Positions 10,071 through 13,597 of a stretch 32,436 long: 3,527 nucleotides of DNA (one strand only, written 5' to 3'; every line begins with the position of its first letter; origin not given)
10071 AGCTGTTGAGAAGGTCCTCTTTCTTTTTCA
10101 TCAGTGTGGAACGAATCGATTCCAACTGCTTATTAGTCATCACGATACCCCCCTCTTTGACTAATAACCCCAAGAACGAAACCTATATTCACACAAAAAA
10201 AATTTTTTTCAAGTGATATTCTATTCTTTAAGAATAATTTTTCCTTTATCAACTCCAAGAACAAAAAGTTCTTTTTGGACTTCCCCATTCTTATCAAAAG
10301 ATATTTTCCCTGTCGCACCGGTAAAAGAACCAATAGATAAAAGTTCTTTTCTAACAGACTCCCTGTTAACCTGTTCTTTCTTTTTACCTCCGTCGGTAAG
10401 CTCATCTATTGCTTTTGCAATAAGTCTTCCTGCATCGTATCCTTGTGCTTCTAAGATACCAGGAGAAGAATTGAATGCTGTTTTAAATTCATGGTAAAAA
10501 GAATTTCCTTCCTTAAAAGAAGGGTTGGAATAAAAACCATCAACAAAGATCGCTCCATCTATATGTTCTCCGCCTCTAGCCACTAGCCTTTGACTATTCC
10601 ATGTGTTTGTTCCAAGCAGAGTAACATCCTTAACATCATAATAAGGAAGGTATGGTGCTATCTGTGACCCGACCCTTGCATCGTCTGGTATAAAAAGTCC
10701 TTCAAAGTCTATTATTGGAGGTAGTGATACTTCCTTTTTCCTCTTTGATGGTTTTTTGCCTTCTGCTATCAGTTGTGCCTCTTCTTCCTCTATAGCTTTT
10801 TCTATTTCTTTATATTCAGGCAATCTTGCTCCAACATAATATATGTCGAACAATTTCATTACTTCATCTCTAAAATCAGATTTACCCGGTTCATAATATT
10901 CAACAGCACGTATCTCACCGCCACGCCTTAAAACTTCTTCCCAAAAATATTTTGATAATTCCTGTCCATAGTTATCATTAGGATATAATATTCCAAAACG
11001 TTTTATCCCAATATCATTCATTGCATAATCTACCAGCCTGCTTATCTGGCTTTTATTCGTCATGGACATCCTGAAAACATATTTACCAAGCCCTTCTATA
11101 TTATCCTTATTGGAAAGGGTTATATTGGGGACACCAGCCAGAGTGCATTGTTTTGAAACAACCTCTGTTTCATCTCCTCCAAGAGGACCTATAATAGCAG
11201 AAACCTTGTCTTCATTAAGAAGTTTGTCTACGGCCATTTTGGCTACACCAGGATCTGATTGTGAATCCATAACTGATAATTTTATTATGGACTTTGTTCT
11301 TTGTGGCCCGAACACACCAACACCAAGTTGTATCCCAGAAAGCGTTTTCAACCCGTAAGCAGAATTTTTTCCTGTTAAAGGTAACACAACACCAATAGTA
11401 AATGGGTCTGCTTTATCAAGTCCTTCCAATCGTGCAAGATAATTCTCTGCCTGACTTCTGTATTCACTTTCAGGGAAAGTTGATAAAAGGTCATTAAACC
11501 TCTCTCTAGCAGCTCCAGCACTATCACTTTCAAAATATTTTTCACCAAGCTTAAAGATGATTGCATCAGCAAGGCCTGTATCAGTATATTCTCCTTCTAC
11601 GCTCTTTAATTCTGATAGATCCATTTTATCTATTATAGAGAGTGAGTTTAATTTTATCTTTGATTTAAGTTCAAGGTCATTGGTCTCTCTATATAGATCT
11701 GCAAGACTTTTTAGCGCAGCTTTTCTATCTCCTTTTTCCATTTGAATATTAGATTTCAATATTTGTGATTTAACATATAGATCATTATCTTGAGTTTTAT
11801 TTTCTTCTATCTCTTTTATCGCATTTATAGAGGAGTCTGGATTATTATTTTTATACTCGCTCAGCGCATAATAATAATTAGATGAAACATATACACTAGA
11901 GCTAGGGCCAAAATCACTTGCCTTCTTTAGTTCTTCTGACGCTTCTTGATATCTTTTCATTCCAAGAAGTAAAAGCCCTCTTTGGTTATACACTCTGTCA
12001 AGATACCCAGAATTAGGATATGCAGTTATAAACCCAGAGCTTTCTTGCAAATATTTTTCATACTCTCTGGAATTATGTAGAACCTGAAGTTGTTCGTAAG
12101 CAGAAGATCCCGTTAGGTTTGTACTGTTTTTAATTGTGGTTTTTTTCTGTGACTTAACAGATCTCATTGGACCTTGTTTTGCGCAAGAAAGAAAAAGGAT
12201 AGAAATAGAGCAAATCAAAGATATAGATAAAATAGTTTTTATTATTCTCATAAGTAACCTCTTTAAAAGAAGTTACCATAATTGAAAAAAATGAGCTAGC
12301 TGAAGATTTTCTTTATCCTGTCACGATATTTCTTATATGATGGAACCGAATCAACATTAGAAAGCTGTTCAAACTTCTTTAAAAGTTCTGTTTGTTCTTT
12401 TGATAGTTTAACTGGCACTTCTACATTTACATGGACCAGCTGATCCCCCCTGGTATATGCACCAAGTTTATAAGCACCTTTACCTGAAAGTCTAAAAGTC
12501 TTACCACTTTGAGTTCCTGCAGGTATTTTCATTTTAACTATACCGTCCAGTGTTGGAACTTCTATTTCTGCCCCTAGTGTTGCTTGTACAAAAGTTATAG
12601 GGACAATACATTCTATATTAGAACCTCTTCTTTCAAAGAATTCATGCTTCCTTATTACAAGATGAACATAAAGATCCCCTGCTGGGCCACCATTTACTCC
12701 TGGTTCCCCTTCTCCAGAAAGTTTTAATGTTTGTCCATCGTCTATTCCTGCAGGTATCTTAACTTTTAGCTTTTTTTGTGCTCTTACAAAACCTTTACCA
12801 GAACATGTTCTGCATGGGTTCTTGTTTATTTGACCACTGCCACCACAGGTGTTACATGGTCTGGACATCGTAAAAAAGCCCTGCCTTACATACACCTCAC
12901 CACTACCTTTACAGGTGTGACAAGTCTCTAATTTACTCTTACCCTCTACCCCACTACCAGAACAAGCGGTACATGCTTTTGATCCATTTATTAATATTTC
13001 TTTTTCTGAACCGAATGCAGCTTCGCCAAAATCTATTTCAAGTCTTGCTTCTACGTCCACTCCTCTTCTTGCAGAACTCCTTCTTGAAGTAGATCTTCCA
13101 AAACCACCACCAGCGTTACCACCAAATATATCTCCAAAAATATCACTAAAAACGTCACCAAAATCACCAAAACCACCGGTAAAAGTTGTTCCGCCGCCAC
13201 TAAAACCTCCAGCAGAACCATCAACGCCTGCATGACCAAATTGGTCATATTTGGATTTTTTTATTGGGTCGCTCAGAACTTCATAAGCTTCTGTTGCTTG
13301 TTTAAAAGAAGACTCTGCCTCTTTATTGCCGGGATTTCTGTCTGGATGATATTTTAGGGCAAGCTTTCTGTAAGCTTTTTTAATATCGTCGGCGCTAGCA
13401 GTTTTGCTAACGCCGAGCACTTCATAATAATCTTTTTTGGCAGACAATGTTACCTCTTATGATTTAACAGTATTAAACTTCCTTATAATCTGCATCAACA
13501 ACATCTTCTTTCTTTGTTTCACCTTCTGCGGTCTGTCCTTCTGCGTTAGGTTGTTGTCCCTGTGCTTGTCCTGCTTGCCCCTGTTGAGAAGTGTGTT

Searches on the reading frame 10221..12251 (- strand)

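Call 54: search_protein_families(library=pfam, proteins=[window:10221-12251:-], max_evalue=0.001)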
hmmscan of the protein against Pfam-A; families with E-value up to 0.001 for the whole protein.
window:10221-12251:- (676 aa): 7 families
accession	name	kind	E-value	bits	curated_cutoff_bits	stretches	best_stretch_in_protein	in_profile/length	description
PF13458.12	Peripla_BP_6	-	2e-36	126.8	31.7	2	284-464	2-183/343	Periplasmic binding protein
PF01094.35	ANF_receptor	-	3.7e-20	72.7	25.4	2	323-467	25-169/353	Receptor family ligand binding region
PF04348.19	LppC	-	1.6e-10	40.7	28.8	1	272-472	207-401/563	LppC putative lipoprotein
PF13433.12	Peripla_BP_5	-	2.4e-05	24.1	27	0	285-355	2-74/363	Periplasmic binding protein domain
PF07719.23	TPR_2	-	0.00026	21.3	27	0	87-111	3-27/34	Tetratricopeptide repeat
PF13181.12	TPR_8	-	0.00041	20.7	25.7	0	86-111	2-27/34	Tetratricopeptide repeat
PF13525.12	YfiO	-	0.00054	20.2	25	0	241-275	102-136/203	Outer membrane lipoprotein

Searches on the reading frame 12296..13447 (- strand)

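Call 54: search_protein_families(library=pfam, proteins=[window:12296-13447:-], max_evalue=0.001)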
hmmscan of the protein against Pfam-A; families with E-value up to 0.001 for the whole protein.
window:12296-13447:- (383 aa): 4 families
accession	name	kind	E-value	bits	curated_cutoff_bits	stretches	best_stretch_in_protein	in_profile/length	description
PF01556.23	DnaJ_C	-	1.3e-49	168.5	26.6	1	132-345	1-152/152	DnaJ C terminal domain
PF00226.36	DnaJ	-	5.2e-28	97.4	27.8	1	6-68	1-63/63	DnaJ domain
PF00684.25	DnaJ_CXXCXGXG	-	1.9e-13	50.9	32.7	1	159-219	1-65/65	DnaJ central domain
PF17302.8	DUF5351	-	3.9e-05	24.3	27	0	152-167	13-28/29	Family of unknown function (DUF5351)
